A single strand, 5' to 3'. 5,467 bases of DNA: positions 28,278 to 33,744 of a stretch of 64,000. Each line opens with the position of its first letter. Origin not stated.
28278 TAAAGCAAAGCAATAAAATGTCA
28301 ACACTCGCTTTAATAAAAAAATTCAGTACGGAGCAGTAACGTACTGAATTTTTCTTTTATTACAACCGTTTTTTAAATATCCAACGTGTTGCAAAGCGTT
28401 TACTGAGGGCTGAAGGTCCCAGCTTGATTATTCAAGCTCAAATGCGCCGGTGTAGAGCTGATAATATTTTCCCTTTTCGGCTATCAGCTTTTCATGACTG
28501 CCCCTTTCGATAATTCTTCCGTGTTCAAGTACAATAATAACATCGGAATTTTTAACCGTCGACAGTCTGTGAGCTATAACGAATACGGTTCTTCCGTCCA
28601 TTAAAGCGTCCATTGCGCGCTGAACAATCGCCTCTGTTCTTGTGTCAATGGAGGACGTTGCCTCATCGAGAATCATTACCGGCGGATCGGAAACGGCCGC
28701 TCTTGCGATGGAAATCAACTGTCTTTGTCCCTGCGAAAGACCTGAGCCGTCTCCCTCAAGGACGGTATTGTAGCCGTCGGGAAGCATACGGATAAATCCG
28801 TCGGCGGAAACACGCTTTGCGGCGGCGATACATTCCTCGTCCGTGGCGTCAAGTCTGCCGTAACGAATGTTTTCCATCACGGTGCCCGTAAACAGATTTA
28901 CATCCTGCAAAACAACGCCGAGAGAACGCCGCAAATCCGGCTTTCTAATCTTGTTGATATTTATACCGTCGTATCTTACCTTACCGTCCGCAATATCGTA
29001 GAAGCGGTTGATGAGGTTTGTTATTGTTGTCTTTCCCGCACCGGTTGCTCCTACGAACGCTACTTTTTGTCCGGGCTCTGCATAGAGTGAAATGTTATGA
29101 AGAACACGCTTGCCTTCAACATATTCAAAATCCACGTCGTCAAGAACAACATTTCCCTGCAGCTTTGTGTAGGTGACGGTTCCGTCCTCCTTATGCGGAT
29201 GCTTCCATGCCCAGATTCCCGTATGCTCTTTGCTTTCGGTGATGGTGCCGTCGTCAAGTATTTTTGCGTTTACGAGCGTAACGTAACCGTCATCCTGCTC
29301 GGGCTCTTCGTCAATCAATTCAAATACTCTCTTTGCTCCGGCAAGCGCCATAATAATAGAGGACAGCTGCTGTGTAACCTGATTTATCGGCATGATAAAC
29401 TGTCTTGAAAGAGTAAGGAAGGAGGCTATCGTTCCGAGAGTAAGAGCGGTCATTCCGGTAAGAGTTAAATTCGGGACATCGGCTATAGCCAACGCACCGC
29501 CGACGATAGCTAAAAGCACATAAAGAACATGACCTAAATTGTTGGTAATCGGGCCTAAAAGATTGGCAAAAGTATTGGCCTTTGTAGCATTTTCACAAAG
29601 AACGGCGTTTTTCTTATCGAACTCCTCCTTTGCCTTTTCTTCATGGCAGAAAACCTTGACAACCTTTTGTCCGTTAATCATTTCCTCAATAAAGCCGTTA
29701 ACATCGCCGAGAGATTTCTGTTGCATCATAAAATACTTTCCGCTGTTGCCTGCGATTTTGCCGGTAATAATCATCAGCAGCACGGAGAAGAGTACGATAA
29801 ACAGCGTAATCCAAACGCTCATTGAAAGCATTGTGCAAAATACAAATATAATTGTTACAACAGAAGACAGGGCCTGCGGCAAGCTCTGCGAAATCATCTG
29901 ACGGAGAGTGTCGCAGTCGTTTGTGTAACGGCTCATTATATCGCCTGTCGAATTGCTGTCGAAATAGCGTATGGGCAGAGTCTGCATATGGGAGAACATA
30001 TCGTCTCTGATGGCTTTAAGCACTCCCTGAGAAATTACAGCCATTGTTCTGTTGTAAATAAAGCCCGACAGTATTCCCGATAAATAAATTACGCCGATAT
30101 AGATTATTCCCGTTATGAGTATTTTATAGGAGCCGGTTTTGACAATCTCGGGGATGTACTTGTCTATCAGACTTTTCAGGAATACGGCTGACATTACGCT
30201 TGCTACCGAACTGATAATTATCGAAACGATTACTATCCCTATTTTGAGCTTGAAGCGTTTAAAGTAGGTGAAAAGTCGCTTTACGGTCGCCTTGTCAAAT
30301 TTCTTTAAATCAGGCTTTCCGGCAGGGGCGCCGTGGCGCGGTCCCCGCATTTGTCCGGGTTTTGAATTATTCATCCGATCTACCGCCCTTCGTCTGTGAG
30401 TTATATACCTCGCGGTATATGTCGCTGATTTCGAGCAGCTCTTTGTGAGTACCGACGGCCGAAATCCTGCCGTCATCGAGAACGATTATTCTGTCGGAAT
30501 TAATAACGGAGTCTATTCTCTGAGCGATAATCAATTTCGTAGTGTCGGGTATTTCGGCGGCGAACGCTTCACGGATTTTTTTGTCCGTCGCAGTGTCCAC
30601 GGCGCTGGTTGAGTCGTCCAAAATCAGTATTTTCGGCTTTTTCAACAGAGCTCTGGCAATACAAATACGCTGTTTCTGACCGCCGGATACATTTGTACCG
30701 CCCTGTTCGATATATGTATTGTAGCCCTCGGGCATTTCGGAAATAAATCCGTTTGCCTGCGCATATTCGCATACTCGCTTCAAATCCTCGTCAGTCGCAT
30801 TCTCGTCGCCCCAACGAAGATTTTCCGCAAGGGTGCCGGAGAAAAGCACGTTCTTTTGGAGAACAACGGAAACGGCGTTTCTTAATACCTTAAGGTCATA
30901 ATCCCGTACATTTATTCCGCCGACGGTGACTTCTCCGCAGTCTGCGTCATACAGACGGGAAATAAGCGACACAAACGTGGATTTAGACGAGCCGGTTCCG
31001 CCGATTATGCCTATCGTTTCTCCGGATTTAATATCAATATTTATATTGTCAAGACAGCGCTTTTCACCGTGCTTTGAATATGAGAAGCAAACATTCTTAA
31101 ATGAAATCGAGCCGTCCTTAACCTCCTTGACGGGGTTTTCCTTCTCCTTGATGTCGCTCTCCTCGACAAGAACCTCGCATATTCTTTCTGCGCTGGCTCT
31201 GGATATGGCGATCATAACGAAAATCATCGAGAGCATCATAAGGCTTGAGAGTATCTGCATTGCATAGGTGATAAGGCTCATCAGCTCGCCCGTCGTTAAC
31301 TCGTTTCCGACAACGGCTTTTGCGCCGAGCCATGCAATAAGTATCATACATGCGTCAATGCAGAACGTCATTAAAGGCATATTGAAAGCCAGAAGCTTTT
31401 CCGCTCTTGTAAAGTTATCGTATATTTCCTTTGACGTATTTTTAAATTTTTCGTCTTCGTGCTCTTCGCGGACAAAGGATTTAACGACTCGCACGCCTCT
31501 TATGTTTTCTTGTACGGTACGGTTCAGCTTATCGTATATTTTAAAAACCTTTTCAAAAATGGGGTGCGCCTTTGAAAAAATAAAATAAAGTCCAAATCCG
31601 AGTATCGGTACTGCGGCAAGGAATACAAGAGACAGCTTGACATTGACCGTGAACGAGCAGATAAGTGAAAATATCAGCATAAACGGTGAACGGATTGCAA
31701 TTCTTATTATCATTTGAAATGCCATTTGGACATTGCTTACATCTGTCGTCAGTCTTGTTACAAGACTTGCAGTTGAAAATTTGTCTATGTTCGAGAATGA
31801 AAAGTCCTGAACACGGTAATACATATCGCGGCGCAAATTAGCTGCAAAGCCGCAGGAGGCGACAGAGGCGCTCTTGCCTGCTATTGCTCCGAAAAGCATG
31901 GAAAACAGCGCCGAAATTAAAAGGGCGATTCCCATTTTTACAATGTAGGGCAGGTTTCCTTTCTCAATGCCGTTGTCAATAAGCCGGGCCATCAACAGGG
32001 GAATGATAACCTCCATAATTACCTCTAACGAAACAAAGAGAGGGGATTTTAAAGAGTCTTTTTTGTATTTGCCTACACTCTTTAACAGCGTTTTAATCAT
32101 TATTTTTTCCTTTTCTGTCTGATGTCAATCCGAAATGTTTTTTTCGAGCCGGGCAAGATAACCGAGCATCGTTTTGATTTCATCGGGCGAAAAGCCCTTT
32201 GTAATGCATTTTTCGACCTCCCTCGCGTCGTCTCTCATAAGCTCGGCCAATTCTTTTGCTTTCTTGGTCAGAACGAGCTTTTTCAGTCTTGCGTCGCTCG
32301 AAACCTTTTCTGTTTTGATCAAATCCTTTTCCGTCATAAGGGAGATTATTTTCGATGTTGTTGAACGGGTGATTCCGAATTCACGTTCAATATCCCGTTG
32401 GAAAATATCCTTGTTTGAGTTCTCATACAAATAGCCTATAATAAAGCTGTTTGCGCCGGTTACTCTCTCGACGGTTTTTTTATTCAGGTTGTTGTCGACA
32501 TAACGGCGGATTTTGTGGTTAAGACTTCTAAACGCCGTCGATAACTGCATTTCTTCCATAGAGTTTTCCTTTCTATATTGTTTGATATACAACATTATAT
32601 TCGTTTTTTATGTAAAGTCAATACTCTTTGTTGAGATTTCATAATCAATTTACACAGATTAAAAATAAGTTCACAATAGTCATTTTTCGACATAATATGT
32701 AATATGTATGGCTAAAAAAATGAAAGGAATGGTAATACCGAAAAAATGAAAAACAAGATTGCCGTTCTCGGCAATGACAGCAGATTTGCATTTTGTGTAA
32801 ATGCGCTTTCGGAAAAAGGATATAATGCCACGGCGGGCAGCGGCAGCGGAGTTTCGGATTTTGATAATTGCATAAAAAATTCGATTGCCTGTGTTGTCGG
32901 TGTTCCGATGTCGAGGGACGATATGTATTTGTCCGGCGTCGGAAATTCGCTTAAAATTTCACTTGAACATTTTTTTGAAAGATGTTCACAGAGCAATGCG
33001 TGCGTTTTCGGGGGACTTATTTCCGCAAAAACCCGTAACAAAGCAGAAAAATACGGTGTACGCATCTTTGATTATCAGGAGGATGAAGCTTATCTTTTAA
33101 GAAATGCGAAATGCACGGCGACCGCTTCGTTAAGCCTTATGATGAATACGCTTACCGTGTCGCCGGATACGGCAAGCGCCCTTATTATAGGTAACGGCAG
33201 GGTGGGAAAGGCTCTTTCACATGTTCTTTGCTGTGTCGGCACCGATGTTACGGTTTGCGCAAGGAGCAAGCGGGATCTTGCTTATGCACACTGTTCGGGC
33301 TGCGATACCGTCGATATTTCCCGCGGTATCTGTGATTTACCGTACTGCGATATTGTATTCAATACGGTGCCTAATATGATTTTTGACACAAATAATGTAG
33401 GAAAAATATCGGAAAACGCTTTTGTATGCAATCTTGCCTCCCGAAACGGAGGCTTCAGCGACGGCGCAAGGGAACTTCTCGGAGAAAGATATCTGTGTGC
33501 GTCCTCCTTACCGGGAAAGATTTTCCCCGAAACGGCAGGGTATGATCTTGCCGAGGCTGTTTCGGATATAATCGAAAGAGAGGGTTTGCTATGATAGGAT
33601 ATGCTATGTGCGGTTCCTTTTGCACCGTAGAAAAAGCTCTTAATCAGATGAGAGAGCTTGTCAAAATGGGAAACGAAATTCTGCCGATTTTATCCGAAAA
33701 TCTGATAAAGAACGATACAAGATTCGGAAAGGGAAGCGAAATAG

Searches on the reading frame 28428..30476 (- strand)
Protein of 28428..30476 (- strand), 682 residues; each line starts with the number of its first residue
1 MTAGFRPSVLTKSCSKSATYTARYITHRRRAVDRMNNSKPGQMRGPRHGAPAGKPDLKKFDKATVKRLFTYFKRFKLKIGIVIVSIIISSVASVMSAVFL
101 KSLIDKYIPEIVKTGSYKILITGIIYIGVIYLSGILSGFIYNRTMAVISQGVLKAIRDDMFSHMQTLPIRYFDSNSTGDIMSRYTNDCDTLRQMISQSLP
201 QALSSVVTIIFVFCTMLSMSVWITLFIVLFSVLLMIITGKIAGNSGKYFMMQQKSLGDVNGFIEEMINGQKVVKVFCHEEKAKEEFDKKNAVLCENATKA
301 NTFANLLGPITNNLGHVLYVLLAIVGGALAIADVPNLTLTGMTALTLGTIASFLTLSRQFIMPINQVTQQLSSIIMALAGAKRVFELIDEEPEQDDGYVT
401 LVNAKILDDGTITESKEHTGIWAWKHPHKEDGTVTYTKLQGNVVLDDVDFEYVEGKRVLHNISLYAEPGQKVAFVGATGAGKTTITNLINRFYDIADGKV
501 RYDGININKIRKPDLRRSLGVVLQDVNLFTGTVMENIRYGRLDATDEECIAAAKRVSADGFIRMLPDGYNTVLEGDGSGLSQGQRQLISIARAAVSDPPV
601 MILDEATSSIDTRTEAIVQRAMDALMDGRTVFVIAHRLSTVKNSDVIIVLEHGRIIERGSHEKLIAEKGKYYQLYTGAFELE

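Call 38: search_protein_families(library=pfam, proteins=[window:28428-30476:-], max_evalue=0.0001)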
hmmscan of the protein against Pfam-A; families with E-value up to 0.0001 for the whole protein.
window:28428-30476:- (682 aa): 3 families
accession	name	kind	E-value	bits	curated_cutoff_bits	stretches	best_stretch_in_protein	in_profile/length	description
PF00664.28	ABC_membrane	-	7.1e-50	170.6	28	1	80-363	2-273/274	ABC transporter transmembrane region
PF00005.33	ABC_tran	-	3.8e-29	102.5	25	1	459-608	1-137/137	ABC transporter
PF02463.25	SMC_N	-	4.1e-05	23.5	40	0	426-650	135-211/220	RecF/RecN/SMC N terminal domain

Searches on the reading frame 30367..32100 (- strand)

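Call 38: search_protein_families(library=pfam, proteins=[window:30367-32100:-], max_evalue=0.0001)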
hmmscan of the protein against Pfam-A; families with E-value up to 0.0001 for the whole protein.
window:30367-32100:- (577 aa): 2 families
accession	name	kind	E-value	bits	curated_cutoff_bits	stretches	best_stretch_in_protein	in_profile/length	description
PF00664.28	ABC_membrane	-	2.6e-43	149.1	28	1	25-286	10-273/274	ABC transporter transmembrane region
PF00005.33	ABC_tran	-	1.7e-28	100.4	25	1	350-499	1-137/137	ABC transporter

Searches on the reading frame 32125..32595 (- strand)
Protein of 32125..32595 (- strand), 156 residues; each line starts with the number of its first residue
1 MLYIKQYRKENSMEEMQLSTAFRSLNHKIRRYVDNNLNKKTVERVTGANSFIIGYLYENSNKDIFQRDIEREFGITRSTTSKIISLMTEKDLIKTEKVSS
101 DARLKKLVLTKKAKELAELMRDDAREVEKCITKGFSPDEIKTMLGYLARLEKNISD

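Call 38: search_protein_families(library=pfam, proteins=[window:32125-32595:-], max_evalue=0.0001)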
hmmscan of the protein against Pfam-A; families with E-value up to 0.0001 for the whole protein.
window:32125-32595:- (156 aa): 1 family
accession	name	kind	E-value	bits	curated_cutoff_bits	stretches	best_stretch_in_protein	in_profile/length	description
PF12802.13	MarR_2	-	9.3e-10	39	27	1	46-103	4-60/61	MarR family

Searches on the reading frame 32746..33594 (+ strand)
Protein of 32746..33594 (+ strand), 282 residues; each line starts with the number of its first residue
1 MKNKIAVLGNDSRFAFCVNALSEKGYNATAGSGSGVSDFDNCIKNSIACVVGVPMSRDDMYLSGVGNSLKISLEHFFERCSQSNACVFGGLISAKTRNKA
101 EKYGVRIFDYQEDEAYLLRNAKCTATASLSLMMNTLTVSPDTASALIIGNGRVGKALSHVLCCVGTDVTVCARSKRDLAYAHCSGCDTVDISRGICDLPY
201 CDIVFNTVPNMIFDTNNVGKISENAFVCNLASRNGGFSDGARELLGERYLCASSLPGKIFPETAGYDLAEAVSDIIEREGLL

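Call 38: search_protein_families(library=pfam, proteins=[window:32746-33594:+], max_evalue=0.0001)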
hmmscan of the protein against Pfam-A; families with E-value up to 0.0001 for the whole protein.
window:32746-33594:+ (282 aa): 1 family
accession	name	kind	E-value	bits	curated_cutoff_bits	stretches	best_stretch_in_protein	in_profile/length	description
PF16924.11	DpaA_N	-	7.9e-11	42.6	29.2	1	4-110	1-115/116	Dipicolinate synthase subunit A N-terminal domain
